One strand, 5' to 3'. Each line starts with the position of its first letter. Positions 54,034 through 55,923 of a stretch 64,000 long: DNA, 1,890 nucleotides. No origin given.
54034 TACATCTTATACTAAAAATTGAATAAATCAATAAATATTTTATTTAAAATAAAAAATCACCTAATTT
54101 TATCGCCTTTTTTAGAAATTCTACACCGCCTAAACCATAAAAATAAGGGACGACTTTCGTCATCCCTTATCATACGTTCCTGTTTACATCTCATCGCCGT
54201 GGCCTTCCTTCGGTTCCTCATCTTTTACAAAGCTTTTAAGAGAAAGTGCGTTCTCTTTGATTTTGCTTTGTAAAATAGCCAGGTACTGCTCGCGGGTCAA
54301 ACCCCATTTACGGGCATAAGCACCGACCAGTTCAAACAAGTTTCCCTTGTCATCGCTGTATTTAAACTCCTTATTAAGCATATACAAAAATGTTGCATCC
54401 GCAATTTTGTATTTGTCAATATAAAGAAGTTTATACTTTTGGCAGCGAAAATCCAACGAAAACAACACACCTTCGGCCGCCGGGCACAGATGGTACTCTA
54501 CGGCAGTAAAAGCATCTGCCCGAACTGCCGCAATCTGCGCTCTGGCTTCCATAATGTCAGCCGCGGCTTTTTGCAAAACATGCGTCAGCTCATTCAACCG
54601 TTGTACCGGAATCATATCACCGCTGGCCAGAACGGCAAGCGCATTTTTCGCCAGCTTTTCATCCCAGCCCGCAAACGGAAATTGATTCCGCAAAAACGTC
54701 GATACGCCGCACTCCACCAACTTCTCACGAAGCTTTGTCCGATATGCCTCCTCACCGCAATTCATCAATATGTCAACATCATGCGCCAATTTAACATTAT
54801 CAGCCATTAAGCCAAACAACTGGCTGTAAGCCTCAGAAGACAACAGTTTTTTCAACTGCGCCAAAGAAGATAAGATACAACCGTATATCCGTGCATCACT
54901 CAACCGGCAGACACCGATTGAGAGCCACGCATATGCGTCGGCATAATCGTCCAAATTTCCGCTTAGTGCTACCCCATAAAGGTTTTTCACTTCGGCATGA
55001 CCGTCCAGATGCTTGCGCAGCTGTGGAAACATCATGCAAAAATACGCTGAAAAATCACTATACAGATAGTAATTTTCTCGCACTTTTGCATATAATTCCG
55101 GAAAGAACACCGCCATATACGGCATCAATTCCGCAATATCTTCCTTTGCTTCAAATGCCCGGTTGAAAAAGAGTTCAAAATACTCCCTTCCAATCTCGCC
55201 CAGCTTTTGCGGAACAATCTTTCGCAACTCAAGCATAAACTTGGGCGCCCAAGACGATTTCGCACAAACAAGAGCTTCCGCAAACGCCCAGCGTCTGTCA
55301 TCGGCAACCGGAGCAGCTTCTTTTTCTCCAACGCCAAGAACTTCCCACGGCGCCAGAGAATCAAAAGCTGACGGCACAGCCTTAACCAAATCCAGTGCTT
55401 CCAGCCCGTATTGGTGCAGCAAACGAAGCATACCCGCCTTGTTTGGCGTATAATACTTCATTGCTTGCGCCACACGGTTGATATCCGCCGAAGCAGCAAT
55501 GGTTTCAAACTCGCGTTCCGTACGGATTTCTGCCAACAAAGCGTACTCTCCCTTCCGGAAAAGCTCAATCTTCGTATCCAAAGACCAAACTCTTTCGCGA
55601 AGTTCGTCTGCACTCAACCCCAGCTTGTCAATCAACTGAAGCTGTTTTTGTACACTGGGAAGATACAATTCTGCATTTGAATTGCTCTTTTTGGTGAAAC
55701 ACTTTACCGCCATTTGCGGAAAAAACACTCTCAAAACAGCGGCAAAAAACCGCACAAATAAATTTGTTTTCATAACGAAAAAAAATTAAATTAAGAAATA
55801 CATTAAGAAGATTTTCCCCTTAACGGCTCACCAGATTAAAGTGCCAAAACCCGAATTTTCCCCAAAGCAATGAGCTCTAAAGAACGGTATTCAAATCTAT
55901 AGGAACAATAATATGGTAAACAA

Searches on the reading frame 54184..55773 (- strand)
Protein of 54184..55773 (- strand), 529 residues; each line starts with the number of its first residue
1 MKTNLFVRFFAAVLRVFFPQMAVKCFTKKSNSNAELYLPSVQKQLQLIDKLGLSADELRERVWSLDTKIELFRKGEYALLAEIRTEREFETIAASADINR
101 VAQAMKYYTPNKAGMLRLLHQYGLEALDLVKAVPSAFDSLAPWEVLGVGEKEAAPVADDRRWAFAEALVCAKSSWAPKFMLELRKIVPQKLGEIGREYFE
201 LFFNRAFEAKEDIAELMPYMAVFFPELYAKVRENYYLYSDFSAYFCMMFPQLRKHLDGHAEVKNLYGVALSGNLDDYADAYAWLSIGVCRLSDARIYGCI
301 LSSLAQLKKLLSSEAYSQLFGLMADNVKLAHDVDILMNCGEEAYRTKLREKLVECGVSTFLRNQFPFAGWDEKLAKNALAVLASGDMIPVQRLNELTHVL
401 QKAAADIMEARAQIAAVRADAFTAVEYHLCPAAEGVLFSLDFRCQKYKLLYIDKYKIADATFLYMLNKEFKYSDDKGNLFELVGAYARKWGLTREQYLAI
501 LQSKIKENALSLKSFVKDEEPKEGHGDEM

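Call 4: search_protein_families(library=pfam, proteins=[window:54184-55773:-], max_evalue=0.01)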
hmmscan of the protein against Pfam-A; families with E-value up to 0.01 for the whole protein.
window:54184-55773:- (529 aa): 0 families

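Call 5: search_protein_families(library=ncbifam, proteins=[window:54184-55773:-], max_evalue=0.01)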
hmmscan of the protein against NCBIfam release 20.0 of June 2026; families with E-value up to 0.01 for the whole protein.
window:54184-55773:- (529 aa): 0 families

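Call 9: find_encoding_contigs(protein=window:54184-55773:-, flank=10000, max_places=6)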
Protein window:54184-55773:- (529 aa): 24 contigs read that carry it; 6 places shown.
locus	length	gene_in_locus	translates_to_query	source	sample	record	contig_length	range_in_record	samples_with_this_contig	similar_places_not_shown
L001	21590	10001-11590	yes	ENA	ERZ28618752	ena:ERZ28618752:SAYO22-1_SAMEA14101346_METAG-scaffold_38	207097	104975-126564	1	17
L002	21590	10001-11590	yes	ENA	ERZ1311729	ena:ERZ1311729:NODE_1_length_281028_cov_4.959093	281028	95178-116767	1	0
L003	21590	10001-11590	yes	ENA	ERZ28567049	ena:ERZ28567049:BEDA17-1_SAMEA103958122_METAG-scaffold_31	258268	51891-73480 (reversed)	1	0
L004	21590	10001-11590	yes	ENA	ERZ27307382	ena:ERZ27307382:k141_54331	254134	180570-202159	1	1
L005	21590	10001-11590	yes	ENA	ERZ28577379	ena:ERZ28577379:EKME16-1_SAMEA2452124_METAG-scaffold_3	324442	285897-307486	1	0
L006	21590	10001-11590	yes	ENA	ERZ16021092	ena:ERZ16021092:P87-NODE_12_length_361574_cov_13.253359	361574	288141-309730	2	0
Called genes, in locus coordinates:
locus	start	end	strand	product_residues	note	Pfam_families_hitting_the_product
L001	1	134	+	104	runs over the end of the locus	PF00467:KOW (weak), PF17136:ribosomal_L24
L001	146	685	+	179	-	PF00281:Ribosomal_L5, PF00673:Ribosomal_L5_C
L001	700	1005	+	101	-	PF00253:Ribosomal_S14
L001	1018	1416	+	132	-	PF00410:Ribosomal_S8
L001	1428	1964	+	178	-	PF00347:Ribosomal_L6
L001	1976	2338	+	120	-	PF00861:Ribosomal_L18p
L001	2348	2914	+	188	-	PF00333:Ribosomal_S5, PF03719:Ribosomal_S5_C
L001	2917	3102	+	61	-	PF00327:Ribosomal_L30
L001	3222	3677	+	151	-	PF00828:Ribosomal_L27A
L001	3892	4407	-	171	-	-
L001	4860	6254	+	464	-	-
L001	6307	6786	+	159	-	PF13420:Acetyltransf_4 (weak), PF00583:Acetyltransf_1, PF13673:Acetyltransf_10, PF13508:Acetyltransf_7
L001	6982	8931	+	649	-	PF00005:ABC_tran, PF02463:SMC_N (weak), PF13304:AAA_21 (weak)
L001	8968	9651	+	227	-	PF01966:HD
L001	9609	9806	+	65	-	-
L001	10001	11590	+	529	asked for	-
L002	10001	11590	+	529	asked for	-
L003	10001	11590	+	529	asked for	-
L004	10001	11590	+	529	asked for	-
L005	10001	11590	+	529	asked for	-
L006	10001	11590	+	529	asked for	-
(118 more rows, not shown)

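Call 12: search_solved_structures(query=window:54184-55773:-, max_evalue=1, show_alignments=2)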
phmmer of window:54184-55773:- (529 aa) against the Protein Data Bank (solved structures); distinct sequences matched with E-value up to 1: 0.

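Call 16: find_homologous_proteins(query=window:54184-55773:-)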
Query window:54184-55773:- (529 aa): 34 proteins with E <= 0.001 among 8000 candidates.
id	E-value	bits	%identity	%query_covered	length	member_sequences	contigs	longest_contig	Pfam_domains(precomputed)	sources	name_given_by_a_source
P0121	0.0e+0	1157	97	100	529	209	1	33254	-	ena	-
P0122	0.0e+0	1156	98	100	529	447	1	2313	-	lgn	-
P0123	0.0e+0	1030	87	100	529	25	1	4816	-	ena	-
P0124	4.9e-270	915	79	100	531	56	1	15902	-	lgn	-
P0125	1.6e-199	682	97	59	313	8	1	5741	-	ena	-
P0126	3.4e-183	628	58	99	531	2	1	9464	-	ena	-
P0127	2.9e-174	599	55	98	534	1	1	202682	-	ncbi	-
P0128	2.7e-149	516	51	98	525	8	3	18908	-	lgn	-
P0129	7.8e-136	472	46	99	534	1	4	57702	-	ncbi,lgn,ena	-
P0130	2.5e-132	460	45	99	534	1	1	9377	-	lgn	-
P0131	1.3e-131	458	44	100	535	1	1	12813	-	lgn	-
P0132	3.2e-131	457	45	99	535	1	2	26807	-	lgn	-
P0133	9.1e-131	455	45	98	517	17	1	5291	-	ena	-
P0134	1.9e-130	454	43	99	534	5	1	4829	-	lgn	-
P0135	7.9e-130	452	44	100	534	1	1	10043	-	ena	-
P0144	1.0e-126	442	42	100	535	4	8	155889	-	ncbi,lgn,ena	-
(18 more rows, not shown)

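Call 17: find_encoding_contigs(protein=P0144, flank=10000, max_places=1)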
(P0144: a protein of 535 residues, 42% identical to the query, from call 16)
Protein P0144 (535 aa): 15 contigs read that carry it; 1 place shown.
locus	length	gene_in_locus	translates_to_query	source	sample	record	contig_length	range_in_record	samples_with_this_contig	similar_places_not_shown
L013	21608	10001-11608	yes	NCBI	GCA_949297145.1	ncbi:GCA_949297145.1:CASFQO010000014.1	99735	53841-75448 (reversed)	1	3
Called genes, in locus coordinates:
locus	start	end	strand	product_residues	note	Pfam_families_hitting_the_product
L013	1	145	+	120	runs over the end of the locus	PF00861:Ribosomal_L18p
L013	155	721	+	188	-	PF00333:Ribosomal_S5, PF03719:Ribosomal_S5_C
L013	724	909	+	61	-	PF00327:Ribosomal_L30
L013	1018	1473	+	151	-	PF00828:Ribosomal_L27A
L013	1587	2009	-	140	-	PF01261:AP_endonuc_2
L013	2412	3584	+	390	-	PF07690:MFS_1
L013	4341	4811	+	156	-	PF03703:bPH_2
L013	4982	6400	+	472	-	-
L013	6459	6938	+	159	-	PF13420:Acetyltransf_4, PF13527:Acetyltransf_9 (weak), PF00583:Acetyltransf_1, PF13673:Acetyltransf_10, PF13508:Acetyltransf_7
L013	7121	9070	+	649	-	PF00005:ABC_tran, PF02463:SMC_N (weak), PF13304:AAA_21 (faint)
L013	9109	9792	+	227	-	PF01966:HD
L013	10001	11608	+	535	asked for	-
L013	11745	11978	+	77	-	-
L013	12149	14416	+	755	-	PF00005:ABC_tran, PF02463:SMC_N (weak), PF13304:AAA_21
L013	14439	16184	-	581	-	PF00664:ABC_membrane, PF00005:ABC_tran, PF02463:SMC_N (weak)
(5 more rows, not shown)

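Call 28: find_related_loci(query=A2, collection=genome_contigs, flank=10000)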
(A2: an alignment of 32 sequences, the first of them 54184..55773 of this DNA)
Query A2 (529 aa) in genome_contigs; peptide patterns used: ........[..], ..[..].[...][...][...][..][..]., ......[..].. (x = any residue, [..] = any of these).
114 stretches matched a pattern; 13 encode a relative of the query (tblastn E <= 1e-3); 12 distinct loci.
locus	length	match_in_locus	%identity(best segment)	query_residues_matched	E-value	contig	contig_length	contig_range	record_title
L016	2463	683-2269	97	1-529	0e+0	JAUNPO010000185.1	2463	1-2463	MAG: Pseudomonadota bacterium isolate S36M_St_32 NODE_20472_length_2463_cov_2.887458, whole genome shotgun sequence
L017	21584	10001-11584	80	1-528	0e+0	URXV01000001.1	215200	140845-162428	uncultured Rickettsiales bacterium isolate UMGS1453 genome assembly, contig: NODE_6_length_215200_cov_8.100727, whole ge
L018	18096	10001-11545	51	1-518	8e-157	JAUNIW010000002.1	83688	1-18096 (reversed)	MAG: Pseudomonadota bacterium isolate S29M_St_20 NODE_44_length_83688_cov_7.322385, whole genome shotgun sequence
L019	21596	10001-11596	45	1-528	1e-140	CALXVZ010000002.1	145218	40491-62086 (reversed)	MAG: uncultured Alphaproteobacteria bacterium isolate BRZ_SF__bin16 genome assembly, contig: BRZ_SF__NODE_95_length_1452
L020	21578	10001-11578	43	1-525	5e-138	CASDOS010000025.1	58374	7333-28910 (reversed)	uncultured Alphaproteobacteria bacterium isolate SI.O27.metabat-bins.10 genome assembly, contig: SI.O27.metabat-bins.10.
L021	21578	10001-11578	43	1-525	5e-135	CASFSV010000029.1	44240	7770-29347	uncultured Alphaproteobacteria bacterium isolate SI.O7.metabat-bins.100 genome assembly, contig: SI.O7.metabat-bins.100.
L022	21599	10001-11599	44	1-528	4e-133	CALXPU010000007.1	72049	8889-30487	MAG: uncultured Alphaproteobacteria bacterium isolate BRZ_KG__bin92 genome assembly, contig: BRZ_KG__NODE_462_length_720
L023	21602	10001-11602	43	1-528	1e-132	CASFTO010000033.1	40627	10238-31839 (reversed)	uncultured Alphaproteobacteria bacterium isolate SI.A54.metabat-bins.112 genome assembly, contig: SI.A54.metabat-bins.11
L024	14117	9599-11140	45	1-517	1e-130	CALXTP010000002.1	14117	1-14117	MAG: uncultured Alphaproteobacteria bacterium isolate E19__bin231 genome assembly, contig: E19__k127_1608120, whole geno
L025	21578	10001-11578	46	1-525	2e-143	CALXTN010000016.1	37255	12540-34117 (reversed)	MAG: uncultured Alphaproteobacteria bacterium isolate BRZ_QQ__bin90 genome assembly, contig: BRZ_QQ__NODE_1169_length_37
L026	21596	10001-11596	42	1-528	5e-130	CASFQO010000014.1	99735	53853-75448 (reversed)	uncultured Alphaproteobacteria bacterium isolate SI.O44.metabat-bins.180 genome assembly, contig: SI.O44.metabat-bins.18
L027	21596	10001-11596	44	1-528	7e-137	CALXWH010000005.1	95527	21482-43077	MAG: uncultured Alphaproteobacteria bacterium isolate BRZ_CV__bin18 genome assembly, contig: BRZ_CV__NODE_373_length_955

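Call 32: search_protein_families(library=pfam, proteins=[L018:6817-7368:+, L018:7381-9060:+, L018:9114-9710:-, L018:11797-12252:+, L018:12701-15613:+, L018:15677-16636:-, L018:4974-5471:-, L018:4327-4956:-], max_evalue=0.001)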
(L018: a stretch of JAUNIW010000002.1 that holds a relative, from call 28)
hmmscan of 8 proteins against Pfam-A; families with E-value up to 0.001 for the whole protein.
L018:6817-7368:+ (183 aa): 0 families

L018:7381-9060:+ (559 aa): 10 families
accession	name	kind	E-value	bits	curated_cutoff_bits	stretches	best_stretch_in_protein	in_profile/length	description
PF00005.33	ABC_tran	-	1.4e-56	191.3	25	2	344-477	2-137/137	ABC transporter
PF12848.13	ABC_tran_Xtn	-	3.3e-15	56.4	25.9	1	234-301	1-70/85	ABC transporter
PF13304.12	AAA_21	-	2.6e-14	54.4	27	0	166-227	237-304/304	AAA domain, putative AbiEii toxin, Type IV TA system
PF02463.25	SMC_N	-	1.3e-08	35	40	0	158-228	135-204/220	RecF/RecN/SMC N terminal domain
PF00931.28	NB-ARC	-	2.2e-05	24.3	23.5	0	353-375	19-40/248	NB-ARC domain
PF13555.12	AAA_29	-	6.3e-05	23.1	27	0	351-370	20-39/61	P-loop containing region of AAA domain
PF13238.12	AAA_18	-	0.00015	22.6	29.4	0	37-101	1-68/128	AAA domain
PF01926.29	MMR_HSR1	-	0.00017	22.1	21.9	0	356-378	2-23/113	50S ribosome-binding GTPase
PF00006.31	ATP-synt_ab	-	0.00043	20.4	29.5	0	345-377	6-38/213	ATP synthase alpha/beta family, nucleotide-binding domain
PF13401.12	AAA_22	-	0.00044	21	27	0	356-380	8-32/130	AAA domain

L018:9114-9710:- (198 aa): 0 families

L018:11797-12252:+ (151 aa): 0 families

L018:12701-15613:+ (970 aa): 7 families
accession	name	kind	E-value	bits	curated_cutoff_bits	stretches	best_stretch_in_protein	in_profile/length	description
PF12796.13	Ank_2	-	7.2e-42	142.3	27.3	5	480-572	3-90/90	Ankyrin repeats (3 copies)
PF13637.12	Ank_4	-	9.1e-31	105.7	22.7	0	764-794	18-47/50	Ankyrin repeats (many copies)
PF00023.36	Ank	-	2.7e-25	87.4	21.1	0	507-536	1-30/33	Ankyrin repeat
PF13606.12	Ank_3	-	5.4e-24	81.7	22.3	0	507-535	1-29/30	Ankyrin repeat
PF13857.12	Ank_5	-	1.4e-20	73.6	27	1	767-805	6-44/56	Ankyrin repeats (many copies)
PF07661.19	MORN_2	-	3.7e-14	51.6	29.6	1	109-130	1-22/22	MORN repeat variant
PF23745.1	ANK_LRRK2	-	2.1e-08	34.5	27.5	0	446-529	34-114/130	LRRK2 ANK repeat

L018:15677-16636:- (319 aa): 3 families
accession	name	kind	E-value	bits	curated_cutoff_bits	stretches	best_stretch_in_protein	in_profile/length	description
PF07859.19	Abhydrolase_3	-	2.5e-66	223.9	25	1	83-292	1-209/210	alpha/beta hydrolase fold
PF20434.5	BD-FAE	-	6.6e-19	68.7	26.8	1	72-178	5-114/215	BD-FAE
PF10340.15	Say1_Mug180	-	0.00011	21.7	21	1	81-237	123-283/374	Steryl acetyl hydrolase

L018:4974-5471:- (165 aa): 6 families
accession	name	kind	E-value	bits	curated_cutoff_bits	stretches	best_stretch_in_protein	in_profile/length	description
PF08281.18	Sigma70_r4_2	-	1e-15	57.5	25.7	1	105-156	3-54/54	Sigma-70, region 4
PF04545.22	Sigma70_r4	-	2.4e-09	37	24.1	1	109-157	1-49/50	Sigma-70, region 4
PF04542.20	Sigma70_r2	-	5.8e-09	36.1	24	1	10-69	6-69/71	Sigma-70 region 2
PF13384.12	HTH_23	-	1.9e-05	24.8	24.6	0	116-150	4-39/50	Homeodomain-like domain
PF07638.17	Sigma70_ECF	-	3.9e-05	24.1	21.1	1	85-161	113-184/185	ECF sigma factor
PF22233.2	PhyR_sigma-like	-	0.00057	20.1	27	1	114-159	5-50/50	Response regulator PhyR, sigma-like domain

L018:4327-4956:- (209 aa): 1 family
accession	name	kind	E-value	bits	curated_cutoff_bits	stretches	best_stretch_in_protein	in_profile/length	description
PF07813.17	LTXXQ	-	6e-05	24.1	24.3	0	124-162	60-100/100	LTXXQ motif family protein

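Call 36: predict_structure(alignment_id=A2)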
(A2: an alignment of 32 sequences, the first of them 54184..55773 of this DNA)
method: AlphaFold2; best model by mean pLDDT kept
length: 529 residues; sequences in the alignment: 32
mean_pLDDT: 89.8   pTM: 0.73
mean pLDDT of the five models: 89.8, 89.3, 89.2, 88.8, 87.9
residues with pLDDT >= 90: 358; 70-90: 152; 50-70: 8; < 50: 11
segments of 3 or more residues with pLDDT < 50: 520-529
pLDDT, mean of each block of 10 residues (from residue 1): 76 90 90 90 91 90 93 90 92 86 88 87 81 86 91 84 90 95 90 92 97 96 95 94 98 92 88 91 97 97 94 95 95 91 92 91 91 95 93 94 94 92 91 92 90 94 85 78 94 93 90 78 36
secondary structure, 60 per line:
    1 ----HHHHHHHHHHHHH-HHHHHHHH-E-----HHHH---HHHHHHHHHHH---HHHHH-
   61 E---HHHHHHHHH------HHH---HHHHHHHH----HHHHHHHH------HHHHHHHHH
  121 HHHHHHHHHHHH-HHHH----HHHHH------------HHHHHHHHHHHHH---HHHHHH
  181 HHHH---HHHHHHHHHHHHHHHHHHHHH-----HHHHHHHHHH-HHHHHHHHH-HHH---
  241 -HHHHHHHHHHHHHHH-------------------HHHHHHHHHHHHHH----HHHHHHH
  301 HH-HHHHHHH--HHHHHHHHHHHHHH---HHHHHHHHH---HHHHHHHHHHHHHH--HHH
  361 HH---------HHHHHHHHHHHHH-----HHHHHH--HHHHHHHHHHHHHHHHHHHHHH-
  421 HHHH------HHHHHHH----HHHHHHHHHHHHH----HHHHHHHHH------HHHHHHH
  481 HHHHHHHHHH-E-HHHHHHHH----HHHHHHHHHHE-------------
elements in order: H5-17 H19-26 H34-37 H41-51 H55-59 H65-73 H86-93 H98-105 H112-132 H134-137 H142-146 H159-171 H175-184 H188-208 H214-223 H225-233 H242-256 H276-289 H294-302 H304-310 H313-326 H330-338 H342-355 H358-362 H372-384 H390-395 H398-419 H421-424 H431-437 H442-454 H459-467 H474-490 H494-501 H506-515

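Call 38: search_protein_representatives(alignment_id=A2)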
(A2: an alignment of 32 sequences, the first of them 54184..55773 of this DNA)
Query: 32 sequences, 531 profile positions. Proteins with E-value up to 0.001 (for the whole library): 116; up to 1e-10: 88; up to 1e-30: 58. The best 116 are listed.
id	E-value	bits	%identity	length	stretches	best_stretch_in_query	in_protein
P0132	3.7e-276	933.6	-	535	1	1-530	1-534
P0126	1.3e-225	766.8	-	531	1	1-526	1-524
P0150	2.0e-206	703.5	-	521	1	1-520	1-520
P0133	4.3e-206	702.4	-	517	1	3-519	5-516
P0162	4.7e-166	570.3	-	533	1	9-521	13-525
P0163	1.0e-149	516.4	-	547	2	32-516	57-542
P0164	3.6e-146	504.7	-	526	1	7-519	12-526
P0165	7.9e-143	493.6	-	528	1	4-520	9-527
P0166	9.6e-138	476.8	-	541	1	6-518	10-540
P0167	2.3e-134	465.7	-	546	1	6-523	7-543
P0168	2.3e-131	455.8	-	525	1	5-520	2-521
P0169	3.1e-128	445.4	-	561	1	6-522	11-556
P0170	1.8e-108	380.2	-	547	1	7-526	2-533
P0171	5.2e-108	378.7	-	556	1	7-524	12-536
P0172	6.2e-105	368.6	-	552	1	6-519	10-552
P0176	8.0e-85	302.2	-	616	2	8-277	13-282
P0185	7.5e-67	242.9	-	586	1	7-523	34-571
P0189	5.2e-59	217.0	-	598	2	6-333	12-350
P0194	7.7e-55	203.3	-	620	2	312-522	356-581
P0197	4.1e-52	194.3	-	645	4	7-145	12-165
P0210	4.2e-39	151.3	-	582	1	50-517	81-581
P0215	1.9e-31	126.1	-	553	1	25-522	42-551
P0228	1.4e-21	93.5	-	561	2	84-504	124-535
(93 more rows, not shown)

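Call 49: search_protein_families(library=padloc, proteins=[window:54184-55773:-], max_evalue=0.001)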
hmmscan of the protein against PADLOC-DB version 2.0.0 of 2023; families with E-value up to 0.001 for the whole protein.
window:54184-55773:- (529 aa): 0 families

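Call 80: search_protein_families(library=pfam, proteins=[P0163, P0170, P0176, P0185, P0189, P0194, P0197, P0210, P0215, P0228], max_evalue=0.01)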
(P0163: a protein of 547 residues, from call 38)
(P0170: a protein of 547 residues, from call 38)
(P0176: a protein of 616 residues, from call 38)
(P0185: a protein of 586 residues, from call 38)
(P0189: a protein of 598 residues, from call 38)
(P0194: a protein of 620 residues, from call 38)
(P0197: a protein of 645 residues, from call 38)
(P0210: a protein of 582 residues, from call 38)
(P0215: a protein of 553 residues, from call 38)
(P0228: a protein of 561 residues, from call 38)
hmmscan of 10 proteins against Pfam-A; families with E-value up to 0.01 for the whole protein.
P0163 (547 aa): 0 families

P0170 (547 aa): 0 families

P0176 (616 aa): 0 families

P0185 (586 aa): 0 families

P0189 (598 aa): 0 families

P0194 (620 aa): 1 family
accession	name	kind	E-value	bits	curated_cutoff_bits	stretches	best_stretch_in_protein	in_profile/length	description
PF21035.3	CCDC138_C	-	0.0059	16.2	26.6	0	38-134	24-120/291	Coiled-coil domain-containing protein 138, C-terminal domain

P0197 (645 aa): 0 families

P0210 (582 aa): 0 families

P0215 (553 aa): 0 families

P0228 (561 aa): 0 families

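Call 81: find_encoding_contigs(protein=P0170, flank=6000, max_places=2)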
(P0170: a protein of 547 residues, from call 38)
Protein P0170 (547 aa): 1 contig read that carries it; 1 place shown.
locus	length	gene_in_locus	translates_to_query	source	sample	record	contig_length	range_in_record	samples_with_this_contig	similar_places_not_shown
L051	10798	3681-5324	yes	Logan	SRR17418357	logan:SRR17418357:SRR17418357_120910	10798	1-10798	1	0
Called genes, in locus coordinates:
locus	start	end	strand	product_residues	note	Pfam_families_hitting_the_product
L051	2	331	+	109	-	?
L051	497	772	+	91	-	-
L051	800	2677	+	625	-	PF00664:ABC_membrane (weak), PF00005:ABC_tran, PF02463:SMC_N (weak), PF13304:AAA_21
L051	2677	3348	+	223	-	PF01966:HD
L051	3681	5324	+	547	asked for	-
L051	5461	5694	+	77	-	-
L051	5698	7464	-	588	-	PF00664:ABC_membrane, PF02463:SMC_N, PF00005:ABC_tran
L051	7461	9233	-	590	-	PF00664:ABC_membrane, PF02463:SMC_N, PF00005:ABC_tran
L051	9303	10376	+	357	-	PF13524:Glyco_trans_1_2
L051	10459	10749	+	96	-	PF00166:Cpn10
